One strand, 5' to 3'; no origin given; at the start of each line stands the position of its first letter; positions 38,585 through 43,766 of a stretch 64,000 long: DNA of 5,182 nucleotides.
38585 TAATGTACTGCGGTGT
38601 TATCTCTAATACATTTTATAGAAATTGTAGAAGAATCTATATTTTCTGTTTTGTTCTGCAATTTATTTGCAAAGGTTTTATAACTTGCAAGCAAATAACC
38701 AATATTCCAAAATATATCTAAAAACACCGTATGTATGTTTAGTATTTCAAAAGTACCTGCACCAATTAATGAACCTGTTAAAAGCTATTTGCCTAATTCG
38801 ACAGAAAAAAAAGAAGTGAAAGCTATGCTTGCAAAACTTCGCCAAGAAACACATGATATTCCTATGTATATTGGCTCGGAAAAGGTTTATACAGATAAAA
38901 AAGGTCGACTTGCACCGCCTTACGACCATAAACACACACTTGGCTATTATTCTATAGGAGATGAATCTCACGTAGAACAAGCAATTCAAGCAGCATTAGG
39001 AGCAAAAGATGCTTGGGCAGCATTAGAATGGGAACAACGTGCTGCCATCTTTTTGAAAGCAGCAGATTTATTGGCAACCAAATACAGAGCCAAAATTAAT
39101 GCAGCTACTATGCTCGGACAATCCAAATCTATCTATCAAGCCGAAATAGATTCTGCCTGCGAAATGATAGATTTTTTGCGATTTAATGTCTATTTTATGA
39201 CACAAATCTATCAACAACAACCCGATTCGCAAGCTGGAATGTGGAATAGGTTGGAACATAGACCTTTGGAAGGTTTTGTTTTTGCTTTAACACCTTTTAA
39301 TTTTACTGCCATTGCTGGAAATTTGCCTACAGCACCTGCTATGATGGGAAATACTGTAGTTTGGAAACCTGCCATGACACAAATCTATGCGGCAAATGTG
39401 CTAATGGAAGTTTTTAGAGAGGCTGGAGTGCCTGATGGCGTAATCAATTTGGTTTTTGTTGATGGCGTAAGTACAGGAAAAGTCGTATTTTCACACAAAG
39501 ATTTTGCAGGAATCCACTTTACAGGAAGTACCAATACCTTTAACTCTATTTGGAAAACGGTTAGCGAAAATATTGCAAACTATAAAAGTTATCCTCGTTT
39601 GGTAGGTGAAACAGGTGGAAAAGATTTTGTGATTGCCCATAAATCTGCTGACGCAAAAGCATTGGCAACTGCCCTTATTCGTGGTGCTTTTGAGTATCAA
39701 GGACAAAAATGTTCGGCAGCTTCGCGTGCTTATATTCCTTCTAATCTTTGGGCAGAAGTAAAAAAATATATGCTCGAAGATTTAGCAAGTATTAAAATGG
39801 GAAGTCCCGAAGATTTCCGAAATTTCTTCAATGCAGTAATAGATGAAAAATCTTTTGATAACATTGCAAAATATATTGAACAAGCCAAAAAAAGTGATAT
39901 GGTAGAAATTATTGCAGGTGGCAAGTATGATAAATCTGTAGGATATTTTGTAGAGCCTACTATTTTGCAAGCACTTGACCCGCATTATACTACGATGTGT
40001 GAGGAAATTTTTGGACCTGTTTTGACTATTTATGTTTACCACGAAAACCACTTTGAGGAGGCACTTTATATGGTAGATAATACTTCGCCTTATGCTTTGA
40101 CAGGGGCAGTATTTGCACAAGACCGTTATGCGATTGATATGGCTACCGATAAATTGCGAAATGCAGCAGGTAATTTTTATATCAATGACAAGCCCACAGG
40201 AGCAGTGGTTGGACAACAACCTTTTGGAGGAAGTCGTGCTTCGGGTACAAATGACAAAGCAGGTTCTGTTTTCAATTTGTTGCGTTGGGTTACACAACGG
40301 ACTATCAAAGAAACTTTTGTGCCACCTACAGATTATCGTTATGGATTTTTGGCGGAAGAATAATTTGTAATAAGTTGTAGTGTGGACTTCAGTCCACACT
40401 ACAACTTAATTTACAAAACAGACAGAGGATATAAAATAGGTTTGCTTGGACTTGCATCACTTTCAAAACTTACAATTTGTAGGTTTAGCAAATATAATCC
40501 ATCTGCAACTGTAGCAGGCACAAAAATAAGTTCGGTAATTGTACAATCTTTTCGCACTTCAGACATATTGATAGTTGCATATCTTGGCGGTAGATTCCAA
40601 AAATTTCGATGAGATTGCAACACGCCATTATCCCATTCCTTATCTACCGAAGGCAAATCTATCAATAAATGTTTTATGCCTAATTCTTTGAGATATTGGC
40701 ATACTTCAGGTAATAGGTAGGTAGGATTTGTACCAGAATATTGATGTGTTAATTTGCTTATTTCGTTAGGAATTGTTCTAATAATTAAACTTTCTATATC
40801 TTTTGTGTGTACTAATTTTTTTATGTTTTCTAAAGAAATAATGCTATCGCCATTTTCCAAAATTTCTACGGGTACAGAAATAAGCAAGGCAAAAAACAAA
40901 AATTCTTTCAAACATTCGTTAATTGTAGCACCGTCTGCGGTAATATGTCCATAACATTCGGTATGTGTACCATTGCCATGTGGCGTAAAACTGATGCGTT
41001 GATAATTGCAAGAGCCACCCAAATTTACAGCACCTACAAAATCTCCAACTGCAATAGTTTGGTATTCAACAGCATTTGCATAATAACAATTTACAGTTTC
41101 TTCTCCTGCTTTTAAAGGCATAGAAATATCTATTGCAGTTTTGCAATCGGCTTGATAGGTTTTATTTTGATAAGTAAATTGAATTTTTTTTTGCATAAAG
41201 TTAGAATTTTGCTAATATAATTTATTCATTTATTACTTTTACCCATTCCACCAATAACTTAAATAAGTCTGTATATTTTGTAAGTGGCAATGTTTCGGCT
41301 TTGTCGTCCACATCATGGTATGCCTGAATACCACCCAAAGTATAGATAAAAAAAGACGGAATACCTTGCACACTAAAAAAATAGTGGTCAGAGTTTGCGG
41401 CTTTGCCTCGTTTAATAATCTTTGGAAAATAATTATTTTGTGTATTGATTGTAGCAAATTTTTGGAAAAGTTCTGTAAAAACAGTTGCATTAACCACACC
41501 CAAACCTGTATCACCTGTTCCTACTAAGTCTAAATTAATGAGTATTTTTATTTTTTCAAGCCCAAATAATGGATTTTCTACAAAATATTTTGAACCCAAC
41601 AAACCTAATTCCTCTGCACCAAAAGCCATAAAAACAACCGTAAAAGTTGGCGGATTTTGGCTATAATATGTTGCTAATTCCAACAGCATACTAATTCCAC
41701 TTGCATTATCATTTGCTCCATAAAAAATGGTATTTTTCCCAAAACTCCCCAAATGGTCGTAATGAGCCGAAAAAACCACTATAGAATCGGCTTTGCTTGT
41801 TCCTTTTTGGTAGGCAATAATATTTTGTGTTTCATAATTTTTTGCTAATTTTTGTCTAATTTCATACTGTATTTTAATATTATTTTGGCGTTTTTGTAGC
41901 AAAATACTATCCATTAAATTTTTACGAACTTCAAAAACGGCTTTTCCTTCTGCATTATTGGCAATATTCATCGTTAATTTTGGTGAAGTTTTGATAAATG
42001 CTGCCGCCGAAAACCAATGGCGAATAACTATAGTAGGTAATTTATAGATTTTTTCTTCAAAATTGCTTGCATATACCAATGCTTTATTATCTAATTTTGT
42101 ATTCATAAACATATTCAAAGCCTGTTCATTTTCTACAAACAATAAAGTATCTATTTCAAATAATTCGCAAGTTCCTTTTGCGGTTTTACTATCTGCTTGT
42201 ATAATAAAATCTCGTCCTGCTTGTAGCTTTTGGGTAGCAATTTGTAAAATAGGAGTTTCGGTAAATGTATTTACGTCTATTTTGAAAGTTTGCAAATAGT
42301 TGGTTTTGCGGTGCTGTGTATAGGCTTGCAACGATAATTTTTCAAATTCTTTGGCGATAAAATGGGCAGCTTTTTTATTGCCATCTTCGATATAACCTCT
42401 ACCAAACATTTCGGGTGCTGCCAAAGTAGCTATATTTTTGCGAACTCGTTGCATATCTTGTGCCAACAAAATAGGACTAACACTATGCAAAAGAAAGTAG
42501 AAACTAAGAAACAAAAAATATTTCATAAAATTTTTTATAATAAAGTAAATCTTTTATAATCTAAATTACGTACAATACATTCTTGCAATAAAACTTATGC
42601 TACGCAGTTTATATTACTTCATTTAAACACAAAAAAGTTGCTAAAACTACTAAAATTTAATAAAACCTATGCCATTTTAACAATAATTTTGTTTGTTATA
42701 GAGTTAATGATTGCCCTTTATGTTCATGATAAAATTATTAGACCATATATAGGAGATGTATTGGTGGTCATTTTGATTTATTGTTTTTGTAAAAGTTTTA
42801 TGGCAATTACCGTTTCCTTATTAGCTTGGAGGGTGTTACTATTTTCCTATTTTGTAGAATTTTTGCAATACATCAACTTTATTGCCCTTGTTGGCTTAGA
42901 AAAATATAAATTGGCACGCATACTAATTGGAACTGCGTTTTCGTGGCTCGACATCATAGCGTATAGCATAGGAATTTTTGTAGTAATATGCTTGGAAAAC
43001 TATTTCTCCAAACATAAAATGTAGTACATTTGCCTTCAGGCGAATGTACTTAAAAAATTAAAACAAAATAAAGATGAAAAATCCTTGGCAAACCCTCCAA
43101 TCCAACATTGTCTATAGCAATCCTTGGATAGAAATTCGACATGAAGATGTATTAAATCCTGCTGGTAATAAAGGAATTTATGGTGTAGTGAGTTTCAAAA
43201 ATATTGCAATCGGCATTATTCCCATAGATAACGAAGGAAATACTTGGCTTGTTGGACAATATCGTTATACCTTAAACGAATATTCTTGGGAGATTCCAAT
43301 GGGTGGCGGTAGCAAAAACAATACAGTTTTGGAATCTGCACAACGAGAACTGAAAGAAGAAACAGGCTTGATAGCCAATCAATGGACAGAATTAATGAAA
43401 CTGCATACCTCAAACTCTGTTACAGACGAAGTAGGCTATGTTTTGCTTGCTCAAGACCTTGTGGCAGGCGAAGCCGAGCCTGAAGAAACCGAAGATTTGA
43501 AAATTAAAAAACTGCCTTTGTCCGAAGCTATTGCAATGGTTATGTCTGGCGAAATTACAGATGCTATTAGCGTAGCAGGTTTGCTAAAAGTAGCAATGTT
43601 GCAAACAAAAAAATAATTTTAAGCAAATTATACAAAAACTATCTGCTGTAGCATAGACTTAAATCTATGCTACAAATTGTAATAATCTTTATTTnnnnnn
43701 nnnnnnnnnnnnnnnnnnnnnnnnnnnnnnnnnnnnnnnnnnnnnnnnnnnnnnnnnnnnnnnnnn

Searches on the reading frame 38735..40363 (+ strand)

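Call 52: search_protein_families(library=pfam, proteins=[window:38735-40363:+], max_evalue=0.00001)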
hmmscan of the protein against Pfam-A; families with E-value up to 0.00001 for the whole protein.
window:38735-40363:+ (542 aa): 1 family
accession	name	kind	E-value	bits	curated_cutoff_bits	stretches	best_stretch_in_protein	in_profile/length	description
PF00171.27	Aldedh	-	8.5e-102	341.5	23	1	62-511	14-449/461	Aldehyde dehydrogenase family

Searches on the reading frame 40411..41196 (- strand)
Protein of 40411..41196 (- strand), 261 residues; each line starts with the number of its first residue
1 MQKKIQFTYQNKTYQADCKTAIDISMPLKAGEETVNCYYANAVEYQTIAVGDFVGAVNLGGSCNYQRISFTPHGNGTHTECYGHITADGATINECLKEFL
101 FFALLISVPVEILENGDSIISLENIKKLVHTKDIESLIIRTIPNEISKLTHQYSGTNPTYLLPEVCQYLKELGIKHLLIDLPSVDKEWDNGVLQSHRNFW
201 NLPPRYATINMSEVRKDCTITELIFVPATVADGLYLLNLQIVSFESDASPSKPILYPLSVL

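Call 52: search_protein_families(library=pfam, proteins=[window:40411-41196:-], max_evalue=0.00001)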
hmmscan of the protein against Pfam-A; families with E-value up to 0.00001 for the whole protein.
window:40411-41196:- (261 aa): 1 family
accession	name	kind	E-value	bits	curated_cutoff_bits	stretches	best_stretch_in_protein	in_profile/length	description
PF04199.19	Cyclase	-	2.2e-15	57.5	23.1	1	22-186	1-142/142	Putative cyclase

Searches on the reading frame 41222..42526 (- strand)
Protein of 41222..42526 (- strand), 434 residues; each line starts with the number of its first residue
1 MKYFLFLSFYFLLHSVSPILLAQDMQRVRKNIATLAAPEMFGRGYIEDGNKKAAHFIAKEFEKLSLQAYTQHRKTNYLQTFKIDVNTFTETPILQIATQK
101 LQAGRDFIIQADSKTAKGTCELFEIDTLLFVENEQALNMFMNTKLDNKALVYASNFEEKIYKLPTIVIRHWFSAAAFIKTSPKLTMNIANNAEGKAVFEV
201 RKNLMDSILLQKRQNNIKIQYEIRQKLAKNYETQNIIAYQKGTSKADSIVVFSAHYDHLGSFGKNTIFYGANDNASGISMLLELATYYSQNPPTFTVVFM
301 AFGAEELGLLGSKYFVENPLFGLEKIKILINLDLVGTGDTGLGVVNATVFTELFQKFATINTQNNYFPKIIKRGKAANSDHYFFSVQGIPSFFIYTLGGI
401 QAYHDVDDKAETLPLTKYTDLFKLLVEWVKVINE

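Call 52: search_protein_families(library=pfam, proteins=[window:41222-42526:-], max_evalue=0.00001)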
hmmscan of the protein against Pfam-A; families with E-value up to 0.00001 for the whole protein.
window:41222-42526:- (434 aa): 2 families
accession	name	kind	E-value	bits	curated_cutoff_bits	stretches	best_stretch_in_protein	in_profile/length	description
PF04389.22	Peptidase_M28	-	6.4e-37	127.6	21.3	1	235-427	1-191/193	Peptidase family M28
PF01546.33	Peptidase_M20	-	9.4e-06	26.1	24.6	0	270-418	32-196/206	Peptidase family M20/M25/M40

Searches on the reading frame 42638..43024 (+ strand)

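Call 52: search_protein_families(library=pfam, proteins=[window:42638-43024:+], max_evalue=0.00001)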
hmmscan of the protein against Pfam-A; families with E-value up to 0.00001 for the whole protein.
window:42638-43024:+ (128 aa): 1 family
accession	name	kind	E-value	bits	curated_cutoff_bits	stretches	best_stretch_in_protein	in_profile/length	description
PF10990.13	DUF2809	-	2.2e-25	89.5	29.3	1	29-113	1-86/86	Protein of unknown function (DUF2809)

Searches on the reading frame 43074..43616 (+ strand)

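Call 52: search_protein_families(library=pfam, proteins=[window:43074-43616:+], max_evalue=0.00001)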
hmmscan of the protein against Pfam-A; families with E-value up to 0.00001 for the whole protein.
window:43074-43616:+ (180 aa): 1 family
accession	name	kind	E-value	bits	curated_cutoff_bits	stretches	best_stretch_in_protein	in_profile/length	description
PF00293.34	NUDIX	-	6.2e-13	49.3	21.1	1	44-152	4-118/134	NUDIX domain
